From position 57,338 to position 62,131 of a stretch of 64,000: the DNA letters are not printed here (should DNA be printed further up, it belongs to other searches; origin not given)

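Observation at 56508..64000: Chromosomal T4SS variant: giant repeat VirB10 plus a repeat-only partner plus VirB11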

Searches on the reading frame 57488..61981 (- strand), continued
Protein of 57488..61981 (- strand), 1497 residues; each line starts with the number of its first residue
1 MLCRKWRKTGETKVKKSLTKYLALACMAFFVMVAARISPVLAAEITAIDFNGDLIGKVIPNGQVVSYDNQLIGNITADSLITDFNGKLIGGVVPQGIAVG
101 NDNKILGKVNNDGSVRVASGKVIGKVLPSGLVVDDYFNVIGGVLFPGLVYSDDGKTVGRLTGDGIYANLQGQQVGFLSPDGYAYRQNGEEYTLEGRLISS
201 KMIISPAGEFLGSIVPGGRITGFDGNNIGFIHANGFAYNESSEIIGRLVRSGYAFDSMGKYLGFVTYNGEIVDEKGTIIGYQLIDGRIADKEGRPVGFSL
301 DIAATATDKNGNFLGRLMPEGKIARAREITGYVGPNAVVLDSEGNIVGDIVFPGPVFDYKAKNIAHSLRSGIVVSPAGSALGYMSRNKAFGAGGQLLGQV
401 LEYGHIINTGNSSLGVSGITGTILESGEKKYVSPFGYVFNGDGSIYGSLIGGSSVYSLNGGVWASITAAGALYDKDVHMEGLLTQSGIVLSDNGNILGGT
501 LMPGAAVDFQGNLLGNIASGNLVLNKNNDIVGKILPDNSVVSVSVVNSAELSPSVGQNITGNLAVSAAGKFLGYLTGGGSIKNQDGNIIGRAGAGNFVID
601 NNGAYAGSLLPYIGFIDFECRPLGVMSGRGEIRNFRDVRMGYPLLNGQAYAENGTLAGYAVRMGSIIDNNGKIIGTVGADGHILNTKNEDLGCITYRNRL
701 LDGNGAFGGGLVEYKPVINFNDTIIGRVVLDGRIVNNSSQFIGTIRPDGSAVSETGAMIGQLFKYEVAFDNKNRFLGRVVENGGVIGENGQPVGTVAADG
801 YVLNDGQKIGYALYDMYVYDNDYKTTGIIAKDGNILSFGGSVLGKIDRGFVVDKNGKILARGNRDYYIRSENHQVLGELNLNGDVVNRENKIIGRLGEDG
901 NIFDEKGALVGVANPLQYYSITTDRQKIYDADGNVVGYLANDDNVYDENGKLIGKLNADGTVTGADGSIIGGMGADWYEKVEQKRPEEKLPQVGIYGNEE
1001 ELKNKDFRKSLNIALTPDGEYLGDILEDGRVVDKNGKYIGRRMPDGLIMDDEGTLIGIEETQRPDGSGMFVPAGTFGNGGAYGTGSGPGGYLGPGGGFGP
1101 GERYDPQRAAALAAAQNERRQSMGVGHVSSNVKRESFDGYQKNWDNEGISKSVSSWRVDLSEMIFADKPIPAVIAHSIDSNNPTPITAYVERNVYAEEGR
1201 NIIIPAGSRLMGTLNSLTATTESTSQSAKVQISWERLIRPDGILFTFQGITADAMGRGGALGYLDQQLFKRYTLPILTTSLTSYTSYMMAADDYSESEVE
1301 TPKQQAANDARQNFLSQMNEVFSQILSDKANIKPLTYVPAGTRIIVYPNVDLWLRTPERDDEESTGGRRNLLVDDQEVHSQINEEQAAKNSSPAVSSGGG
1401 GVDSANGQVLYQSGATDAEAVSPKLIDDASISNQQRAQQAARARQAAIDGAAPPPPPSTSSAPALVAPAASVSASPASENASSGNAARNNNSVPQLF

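Call 10: find_homologous_proteins(query=window:57488-61981:-, max_evalue=0.00001)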
Query window:57488-61981:- (1497 aa): 1050 proteins with E <= 0.00001 among 8000 candidates; the best 120 are listed.
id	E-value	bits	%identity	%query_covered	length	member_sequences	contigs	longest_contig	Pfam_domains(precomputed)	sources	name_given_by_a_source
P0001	0.0e+0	3332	100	100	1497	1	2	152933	PF21784.4,PF12396.15,PF21785.4,PF03743.20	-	-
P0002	0.0e+0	2461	73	99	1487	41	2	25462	PF21784.4,PF12396.15,PF21785.4,PF03743.20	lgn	-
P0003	0.0e+0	2108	64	96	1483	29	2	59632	PF21784.4,PF12396.15,PF21785.4,PF03743.20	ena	-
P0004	0.0e+0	2089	64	98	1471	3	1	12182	PF21784.4,PF12396.15,PF21785.4,PF03743.20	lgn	-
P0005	0.0e+0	1978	52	97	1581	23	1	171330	PF21784.4,PF12396.15,PF21785.4,PF03743.20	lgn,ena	-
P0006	0.0e+0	1961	53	70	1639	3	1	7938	PF21784.4,PF05593.20,PF12396.15,PF21785.4,PF03743.20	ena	-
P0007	0.0e+0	1832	58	95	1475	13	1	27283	PF21784.4,PF12396.15,PF21785.4,PF03743.20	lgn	-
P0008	0.0e+0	1807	57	95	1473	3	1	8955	PF21784.4,PF12396.15,PF21785.4,PF03743.20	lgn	-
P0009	0.0e+0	1806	56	99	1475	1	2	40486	PF21784.4,PF12396.15,PF21785.4,PF03743.20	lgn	-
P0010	0.0e+0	1791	57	98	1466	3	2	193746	PF21784.4,PF12396.15,PF21785.4,PF03743.20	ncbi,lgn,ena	-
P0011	0.0e+0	1782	39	99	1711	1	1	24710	PF21784.4,PF12396.15,PF21785.4,PF03743.20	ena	-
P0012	0.0e+0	1768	47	71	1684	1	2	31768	PF21784.4,PF05593.20,PF12396.15,PF21785.4,PF03743.20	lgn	-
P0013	0.0e+0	1746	56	95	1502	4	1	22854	PF21784.4,PF12396.15,PF21785.4,PF03743.20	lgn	-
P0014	0.0e+0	1746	55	99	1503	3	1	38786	PF21784.4,PF12396.15,PF21785.4,PF03743.20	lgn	-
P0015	0.0e+0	1744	56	99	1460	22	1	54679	PF21784.4,PF12396.15,PF21785.4,PF03743.20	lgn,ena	-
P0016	0.0e+0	1734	55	99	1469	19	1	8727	PF21784.4,PF12396.15,PF03743.20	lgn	-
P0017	0.0e+0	1718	41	99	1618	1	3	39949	PF21784.4,PF12396.15,PF21785.4,PF03743.20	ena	-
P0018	0.0e+0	1717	41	99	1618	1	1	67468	PF21784.4,PF12396.15,PF21785.4,PF03743.20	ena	-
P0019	0.0e+0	1717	41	99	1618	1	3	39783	PF21784.4,PF12396.15,PF21785.4,PF03743.20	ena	-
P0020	0.0e+0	1716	41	99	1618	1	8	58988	PF21784.4,PF12396.15,PF21785.4,PF03743.20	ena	-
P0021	0.0e+0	1716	52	93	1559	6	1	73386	PF21784.4,PF12396.15,PF21785.4,PF03743.20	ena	-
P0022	0.0e+0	1715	50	99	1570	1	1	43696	PF21784.4,PF12396.15,PF21785.4,PF03743.20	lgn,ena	-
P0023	0.0e+0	1715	50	99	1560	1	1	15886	PF21784.4,PF12396.15,PF21785.4,PF03743.20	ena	-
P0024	0.0e+0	1713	41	99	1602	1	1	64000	PF21784.4,PF12396.15,PF21785.4,PF03743.20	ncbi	-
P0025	0.0e+0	1711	50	99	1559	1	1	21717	PF21784.4,PF12396.15,PF21785.4,PF03743.20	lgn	-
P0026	0.0e+0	1711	50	99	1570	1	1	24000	PF21784.4,PF12396.15,PF21785.4,PF03743.20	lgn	-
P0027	0.0e+0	1711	50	99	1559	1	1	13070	PF21784.4,PF12396.15,PF21785.4,PF03743.20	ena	-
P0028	0.0e+0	1710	50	99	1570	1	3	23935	PF21784.4,PF12396.15,PF21785.4,PF03743.20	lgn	-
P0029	0.0e+0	1710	50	99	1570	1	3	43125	PF21784.4,PF12396.15,PF21785.4,PF03743.20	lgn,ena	-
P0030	0.0e+0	1710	50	99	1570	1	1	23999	PF21784.4,PF12396.15,PF21785.4,PF03743.20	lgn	-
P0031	0.0e+0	1710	50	98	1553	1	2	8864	PF21784.4,PF12396.15,PF21785.4,PF03743.20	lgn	-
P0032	0.0e+0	1710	50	99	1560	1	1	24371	PF21784.4,PF12396.15,PF21785.4,PF03743.20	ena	-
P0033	0.0e+0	1710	50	99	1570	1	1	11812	PF21784.4,PF12396.15,PF21785.4,PF03743.20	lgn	-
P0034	0.0e+0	1710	50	99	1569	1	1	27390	PF21784.4,PF12396.15,PF21785.4,PF03743.20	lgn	-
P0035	0.0e+0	1710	50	99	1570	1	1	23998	PF21784.4,PF12396.15,PF21785.4,PF03743.20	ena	-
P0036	0.0e+0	1710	50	99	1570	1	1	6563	PF21784.4,PF12396.15,PF21785.4,PF03743.20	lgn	-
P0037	0.0e+0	1710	50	99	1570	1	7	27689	PF21784.4,PF12396.15,PF21785.4,PF03743.20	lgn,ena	-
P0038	0.0e+0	1710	50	98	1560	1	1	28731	PF21784.4,PF12396.15,PF21785.4,PF03743.20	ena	-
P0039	0.0e+0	1710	50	99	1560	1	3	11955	PF21784.4,PF12396.15,PF21785.4,PF03743.20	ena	-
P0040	0.0e+0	1710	50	98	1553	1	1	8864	PF21784.4,PF12396.15,PF21785.4,PF03743.20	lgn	-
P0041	0.0e+0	1709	50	99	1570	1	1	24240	PF21784.4,PF12396.15,PF21785.4,PF03743.20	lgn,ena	-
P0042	0.0e+0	1709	50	98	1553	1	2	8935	PF21784.4,PF12396.15,PF21785.4,PF03743.20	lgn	-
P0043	0.0e+0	1709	50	99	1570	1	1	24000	PF21784.4,PF12396.15,PF21785.4,PF03743.20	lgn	-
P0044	0.0e+0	1709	50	99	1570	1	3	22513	PF21784.4,PF12396.15,PF21785.4,PF03743.20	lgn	-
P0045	0.0e+0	1709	50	98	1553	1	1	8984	PF21784.4,PF12396.15,PF21785.4,PF03743.20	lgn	-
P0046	0.0e+0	1709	50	99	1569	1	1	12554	PF21784.4,PF12396.15,PF21785.4,PF03743.20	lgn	-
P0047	0.0e+0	1709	50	98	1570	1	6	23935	PF21784.4,PF12396.15,PF21785.4,PF03743.20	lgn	-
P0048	0.0e+0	1709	50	98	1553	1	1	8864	PF21784.4,PF12396.15,PF21785.4,PF03743.20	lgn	-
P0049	0.0e+0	1709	50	98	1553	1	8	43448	PF21784.4,PF12396.15,PF21785.4,PF03743.20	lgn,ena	-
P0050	0.0e+0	1709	50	99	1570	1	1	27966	PF21784.4,PF12396.15,PF21785.4,PF03743.20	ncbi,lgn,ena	-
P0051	0.0e+0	1709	50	99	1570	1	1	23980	PF21784.4,PF12396.15,PF21785.4,PF03743.20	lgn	-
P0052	0.0e+0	1709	50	99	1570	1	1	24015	PF21784.4,PF12396.15,PF21785.4,PF03743.20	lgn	-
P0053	0.0e+0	1709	50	99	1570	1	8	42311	PF21784.4,PF12396.15,PF21785.4,PF03743.20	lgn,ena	-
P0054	0.0e+0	1709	50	99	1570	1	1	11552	PF21784.4,PF12396.15,PF21785.4,PF03743.20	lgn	-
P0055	0.0e+0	1709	50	99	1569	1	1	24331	PF21784.4,PF12396.15,PF21785.4,PF03743.20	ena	-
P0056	0.0e+0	1709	50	99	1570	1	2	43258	PF21784.4,PF12396.15,PF21785.4,PF03743.20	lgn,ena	-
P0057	0.0e+0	1709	50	99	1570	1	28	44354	PF21784.4,PF12396.15,PF21785.4,PF03743.20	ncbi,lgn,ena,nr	ncbi:cOMB3 [Azospirillum sp. CAG:239]|nr:cOMB3 [Azospirillum sp. CAG:239]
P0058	0.0e+0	1709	50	99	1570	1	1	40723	PF21784.4,PF12396.15,PF21785.4,PF03743.20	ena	-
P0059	0.0e+0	1709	50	99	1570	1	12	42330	PF21784.4,PF12396.15,PF21785.4,PF03743.20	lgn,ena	-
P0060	0.0e+0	1709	50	99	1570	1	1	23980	PF21784.4,PF12396.15,PF21785.4,PF03743.20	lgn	-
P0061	0.0e+0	1709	50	99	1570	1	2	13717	PF21784.4,PF12396.15,PF21785.4,PF03743.20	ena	-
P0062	0.0e+0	1709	50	99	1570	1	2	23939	PF21784.4,PF12396.15,PF21785.4,PF03743.20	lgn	-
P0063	0.0e+0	1709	50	99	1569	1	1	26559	PF21784.4,PF12396.15,PF21785.4,PF03743.20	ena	-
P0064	0.0e+0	1709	50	99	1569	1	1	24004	PF21784.4,PF12396.15,PF21785.4,PF03743.20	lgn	-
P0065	0.0e+0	1709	50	99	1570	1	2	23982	PF21784.4,PF12396.15,PF21785.4,PF03743.20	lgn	-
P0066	0.0e+0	1709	50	99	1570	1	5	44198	PF21784.4,PF12396.15,PF21785.4,PF03743.20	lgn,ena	-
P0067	0.0e+0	1709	50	99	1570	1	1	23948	PF21784.4,PF12396.15,PF21785.4,PF03743.20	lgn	-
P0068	0.0e+0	1709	50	99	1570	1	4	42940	PF21784.4,PF12396.15,PF21785.4,PF03743.20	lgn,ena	-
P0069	0.0e+0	1709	50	99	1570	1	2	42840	PF21784.4,PF12396.15,PF21785.4,PF03743.20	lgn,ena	-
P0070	0.0e+0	1709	50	99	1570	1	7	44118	PF21784.4,PF12396.15,PF21785.4,PF03743.20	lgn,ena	-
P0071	0.0e+0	1709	50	98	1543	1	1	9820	PF21784.4,PF12396.15,PF21785.4,PF03743.20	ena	-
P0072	0.0e+0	1709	50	99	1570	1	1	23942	PF21784.4,PF12396.15,PF21785.4,PF03743.20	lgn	-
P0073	0.0e+0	1709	50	99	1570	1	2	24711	PF21784.4,PF12396.15,PF21785.4,PF03743.20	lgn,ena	-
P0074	0.0e+0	1709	50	99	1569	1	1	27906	PF21784.4,PF12396.15,PF21785.4,PF03743.20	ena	-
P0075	0.0e+0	1709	50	99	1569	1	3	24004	PF21784.4,PF12396.15,PF21785.4,PF03743.20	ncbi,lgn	-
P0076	0.0e+0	1709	50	99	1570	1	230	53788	PF21784.4,PF12396.15,PF21785.4,PF03743.20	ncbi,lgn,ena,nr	ncbi:MAG: hypothetical protein KH123_06840 [Azospirillum sp.]|nr:hypothetical protein [Azospirillum 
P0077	0.0e+0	1709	50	99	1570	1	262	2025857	PF21784.4,PF12396.15,PF21785.4,PF03743.20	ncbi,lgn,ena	ncbi:MAG: 5-fold beta-flower protein [Alphaproteobacteria bacterium]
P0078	0.0e+0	1709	50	99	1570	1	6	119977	PF21784.4,PF12396.15,PF21785.4,PF03743.20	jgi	jgi:conjugation trbI family protein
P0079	0.0e+0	1709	50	99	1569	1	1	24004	PF21784.4,PF12396.15,PF21785.4,PF03743.20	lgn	-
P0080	0.0e+0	1709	50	98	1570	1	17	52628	PF21784.4,PF12396.15,PF21785.4,PF03743.20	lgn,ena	-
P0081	0.0e+0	1709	50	99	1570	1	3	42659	PF21784.4,PF12396.15,PF21785.4,PF03743.20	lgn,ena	-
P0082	0.0e+0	1708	50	99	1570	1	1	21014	PF21784.4,PF12396.15,PF21785.4,PF03743.20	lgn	-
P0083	0.0e+0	1708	50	99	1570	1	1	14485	PF21784.4,PF12396.15,PF21785.4,PF03743.20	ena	-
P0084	0.0e+0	1708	50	99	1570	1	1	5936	PF21784.4,PF12396.15,PF21785.4,PF03743.20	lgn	-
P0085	0.0e+0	1708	50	99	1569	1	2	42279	PF21784.4,PF12396.15,PF21785.4,PF03743.20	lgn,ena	-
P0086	0.0e+0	1708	50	99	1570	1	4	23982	PF21784.4,PF12396.15,PF21785.4,PF03743.20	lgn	-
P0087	0.0e+0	1708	50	99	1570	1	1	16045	PF21784.4,PF12396.15,PF21785.4,PF03743.20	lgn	-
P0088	0.0e+0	1708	50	98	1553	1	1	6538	PF21784.4,PF12396.15,PF21785.4,PF03743.20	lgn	-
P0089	0.0e+0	1708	50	99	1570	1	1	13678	PF21784.4,PF12396.15,PF21785.4,PF03743.20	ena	-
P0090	0.0e+0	1708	50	98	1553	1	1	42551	PF21784.4,PF12396.15,PF21785.4,PF03743.20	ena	-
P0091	0.0e+0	1708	50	99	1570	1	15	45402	PF21784.4,PF12396.15,PF21785.4,PF03743.20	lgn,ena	-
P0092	0.0e+0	1708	50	98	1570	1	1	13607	PF21784.4,PF12396.15,PF21785.4,PF03743.20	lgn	-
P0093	0.0e+0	1708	50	98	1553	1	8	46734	PF21784.4,PF12396.15,PF21785.4,PF03743.20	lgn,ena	-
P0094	0.0e+0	1708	50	98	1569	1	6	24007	PF21784.4,PF12396.15,PF21785.4,PF03743.20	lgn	-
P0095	0.0e+0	1708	50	99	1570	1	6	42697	PF21784.4,PF12396.15,PF21785.4,PF03743.20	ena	-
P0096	0.0e+0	1708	50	99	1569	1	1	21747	PF21784.4,PF12396.15,PF21785.4,PF03743.20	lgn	-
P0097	0.0e+0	1708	50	99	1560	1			PF21784.4,PF12396.15,PF21785.4,PF03743.20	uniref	uniref:5-fold beta-flower protein n=1 Tax=Candidatus Scatocola faecigallinarum TaxID=2840916 RepID=U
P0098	0.0e+0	1708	50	99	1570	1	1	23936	PF21784.4,PF12396.15,PF21785.4,PF03743.20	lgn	-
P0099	0.0e+0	1708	50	99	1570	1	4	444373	PF21784.4,PF12396.15,PF21785.4,PF03743.20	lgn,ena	-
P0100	0.0e+0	1708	50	98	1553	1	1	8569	PF21784.4,PF12396.15,PF21785.4,PF03743.20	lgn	-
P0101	0.0e+0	1708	50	99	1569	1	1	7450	PF21784.4,PF12396.15,PF21785.4,PF03743.20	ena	-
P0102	0.0e+0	1708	50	99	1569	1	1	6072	PF21784.4,PF12396.15,PF21785.4,PF03743.20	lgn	-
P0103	0.0e+0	1708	50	98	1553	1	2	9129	PF21784.4,PF12396.15,PF21785.4,PF03743.20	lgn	-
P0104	0.0e+0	1708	50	99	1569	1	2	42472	PF21784.4,PF12396.15,PF21785.4,PF03743.20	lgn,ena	-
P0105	0.0e+0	1708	50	99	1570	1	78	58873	PF21784.4,PF12396.15,PF21785.4,PF03743.20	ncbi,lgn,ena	-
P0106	0.0e+0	1708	50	99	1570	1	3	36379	PF21784.4,PF12396.15,PF21785.4,PF03743.20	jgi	jgi:conjugation trbI family protein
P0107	0.0e+0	1708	50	99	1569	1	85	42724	PF21784.4,PF12396.15,PF21785.4,PF03743.20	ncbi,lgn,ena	-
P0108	0.0e+0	1708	50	98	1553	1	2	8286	PF21784.4,PF12396.15,PF21785.4,PF03743.20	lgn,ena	-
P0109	0.0e+0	1708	50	98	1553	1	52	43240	PF21784.4,PF12396.15,PF21785.4,PF03743.20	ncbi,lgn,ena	-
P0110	0.0e+0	1708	50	99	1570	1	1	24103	PF21784.4,PF12396.15,PF21785.4,PF03743.20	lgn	-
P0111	0.0e+0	1708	50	99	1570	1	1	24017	PF21784.4,PF12396.15,PF21785.4,PF03743.20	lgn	-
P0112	0.0e+0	1708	50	99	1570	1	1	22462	PF21784.4,PF12396.15,PF21785.4,PF03743.20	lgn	-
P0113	0.0e+0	1708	50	99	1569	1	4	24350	PF21784.4,PF12396.15,PF21785.4,PF03743.20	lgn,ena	-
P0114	0.0e+0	1708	50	99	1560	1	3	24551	PF21784.4,PF12396.15,PF21785.4,PF03743.20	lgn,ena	-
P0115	0.0e+0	1708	50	98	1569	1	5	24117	PF21784.4,PF12396.15,PF21785.4,PF03743.20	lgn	-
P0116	0.0e+0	1708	50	98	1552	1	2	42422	PF21784.4,PF12396.15,PF21785.4,PF03743.20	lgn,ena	-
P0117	0.0e+0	1708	50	98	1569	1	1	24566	PF21784.4,PF12396.15,PF21785.4,PF03743.20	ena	-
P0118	0.0e+0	1708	50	98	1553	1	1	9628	PF21784.4,PF12396.15,PF21785.4,PF03743.20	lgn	-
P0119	0.0e+0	1708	50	99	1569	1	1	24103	PF21784.4,PF12396.15,PF21785.4,PF03743.20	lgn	-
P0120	0.0e+0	1708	50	99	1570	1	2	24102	PF21784.4,PF12396.15,PF21785.4,PF03743.20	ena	-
